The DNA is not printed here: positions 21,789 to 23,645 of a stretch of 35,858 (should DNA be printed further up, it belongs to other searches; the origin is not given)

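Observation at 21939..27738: Giant LVIVD-repeat membrane protein whose C-terminal domain is duplicated as a separate downstream gene, coupled to psuK-psuG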

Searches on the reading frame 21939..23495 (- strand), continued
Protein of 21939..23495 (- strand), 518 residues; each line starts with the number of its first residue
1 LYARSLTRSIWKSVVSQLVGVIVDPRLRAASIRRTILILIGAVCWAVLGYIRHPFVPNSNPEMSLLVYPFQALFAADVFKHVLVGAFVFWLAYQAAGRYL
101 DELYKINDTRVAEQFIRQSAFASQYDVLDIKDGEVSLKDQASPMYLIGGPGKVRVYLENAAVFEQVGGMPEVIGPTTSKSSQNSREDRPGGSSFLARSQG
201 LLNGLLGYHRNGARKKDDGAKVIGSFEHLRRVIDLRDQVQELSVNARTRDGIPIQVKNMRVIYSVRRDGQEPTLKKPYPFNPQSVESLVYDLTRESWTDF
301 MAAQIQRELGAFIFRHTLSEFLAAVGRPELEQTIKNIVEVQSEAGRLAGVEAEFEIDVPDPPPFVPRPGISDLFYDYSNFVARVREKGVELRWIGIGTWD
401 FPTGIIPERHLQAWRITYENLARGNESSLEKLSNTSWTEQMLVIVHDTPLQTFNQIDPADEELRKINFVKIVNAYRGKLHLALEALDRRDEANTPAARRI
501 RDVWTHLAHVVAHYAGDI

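Call 41: search_protein_families(library=pfam, alignment_id=A1, max_evalue=1)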
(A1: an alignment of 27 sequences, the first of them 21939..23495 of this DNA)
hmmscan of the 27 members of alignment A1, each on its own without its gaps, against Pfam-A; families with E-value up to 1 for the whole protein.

A. member 1, window:21939-23495:- (518 aa): 0 families

B. families by the number of members that match (of 27 scanned): 10 families
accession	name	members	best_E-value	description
PF01145.31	Band_7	9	8.1e-06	SPFH domain / Band 7 family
PF03694.18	Erg28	2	0.08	Erg28 like protein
PF25541.1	TBCA_PH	1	0.042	PH domain-containing proteins, TBCA domain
PF04825.18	Rad21_Rec8_N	1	0.05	N terminus of Rad21 / Rec8 like protein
PF03419.18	Peptidase_U4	1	0.11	Sporulation factor SpoIIGA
PF08638.16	Med14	1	0.2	Mediator complex subunit MED14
PF22888.1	FIMAH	1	0.23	FIMAH domain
PF07547.18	RSD-2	1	0.23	RSD-2 N-terminal domain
PF22611.1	CFAP126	1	0.25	Flattop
PF21054.2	RUBC_PIKBD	1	0.72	Rubicon, PI3K-binding domain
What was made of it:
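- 21939..23495 (-): Gene B: 518-aa SPFH paralogue with a two-helix membrane hairpin (residues 30-48 and 73-91), a cytoplasmic SPFH domain and C-terminal helices. TTG start, AGGAG 8 nt upstream. Band_7 in 9 of 27 members at E up to 1 (call 41).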

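Call 54: search_protein_families(library=pfam, proteins=[L022:3930-4883:+, L022:4934-5923:+, L022:6083-8212:+, L040:4085-5905:+, L040:162-1223:+, L040:6345-7220:-, L040:1566-4106:+, L040:12954-13739:+], max_evalue=0.001)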
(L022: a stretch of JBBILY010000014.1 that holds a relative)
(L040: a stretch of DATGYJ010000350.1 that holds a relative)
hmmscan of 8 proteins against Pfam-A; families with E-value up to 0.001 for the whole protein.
L022:3930-4883:+ (317 aa): 2 families
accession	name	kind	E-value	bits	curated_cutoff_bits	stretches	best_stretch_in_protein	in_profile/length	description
PF00294.29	PfkB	-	1.6e-50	172.6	25.8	1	15-303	6-297/302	pfkB family carbohydrate kinase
PF08543.17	Phos_pyr_kin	-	3e-06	27.2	27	1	176-289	110-225/246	Phosphomethylpyrimidine kinase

L022:4934-5923:+ (329 aa): 2 families
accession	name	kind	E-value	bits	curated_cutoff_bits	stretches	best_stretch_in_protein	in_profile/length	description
PF13177.12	DNA_pol3_delta2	-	1.6e-46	158.7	27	1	8-169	2-160/161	DNA polymerase III, delta subunit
PF07728.20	AAA_5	-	0.00023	21.6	22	0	29-50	3-24/139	AAA domain (dynein-related subfamily)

L022:6083-8212:+ (709 aa): 9 families
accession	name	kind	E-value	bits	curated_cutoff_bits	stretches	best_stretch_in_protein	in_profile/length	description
PF01590.32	GAF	-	9.5e-42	143.1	22.4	2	218-354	3-133/133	GAF domain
PF13185.12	GAF_2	-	1.1e-41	142.7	28.6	2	42-185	1-135/136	GAF domain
PF02518.31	HATPase_c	-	4.7e-27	95.1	26.4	1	599-706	2-109/111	Histidine kinase-, DNA gyrase B-, and HSP90-like ATPase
PF13492.12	GAF_3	-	1.8e-20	74.1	27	2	218-356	3-129/129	GAF domain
PF00512.31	HisKA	-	6.4e-11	42.6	26.9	1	485-552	2-66/66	His Kinase A (phospho-acceptor) domain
PF13426.13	PAS_9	-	1.2e-08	35.5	27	1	379-477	2-103/103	PAS domain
PF00989.32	PAS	-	1.7e-08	34.9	22.6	1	369-475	2-113/113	PAS fold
PF13188.13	PAS_8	-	1.2e-06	28.6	21.8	1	368-411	1-38/65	PAS domain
PF08448.16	PAS_4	-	0.00086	20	23.1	0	374-479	1-109/110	PAS fold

L040:4085-5905:+ (606 aa): 0 families

L040:162-1223:+ (353 aa): 1 family
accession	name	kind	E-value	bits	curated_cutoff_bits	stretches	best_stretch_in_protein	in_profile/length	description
PF00717.28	Peptidase_S24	-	1.8e-09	37.7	23.3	1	253-320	27-90/116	Peptidase S24-like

L040:6345-7220:- (291 aa): 0 families

L040:1566-4106:+ (846 aa): 1 family
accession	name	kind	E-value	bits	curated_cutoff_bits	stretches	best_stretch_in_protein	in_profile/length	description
PF08309.17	LVIVD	-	3.3e-17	62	20.2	2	161-199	2-40/42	LVIVD repeat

L040:12954-13739:+ (261 aa): 0 families
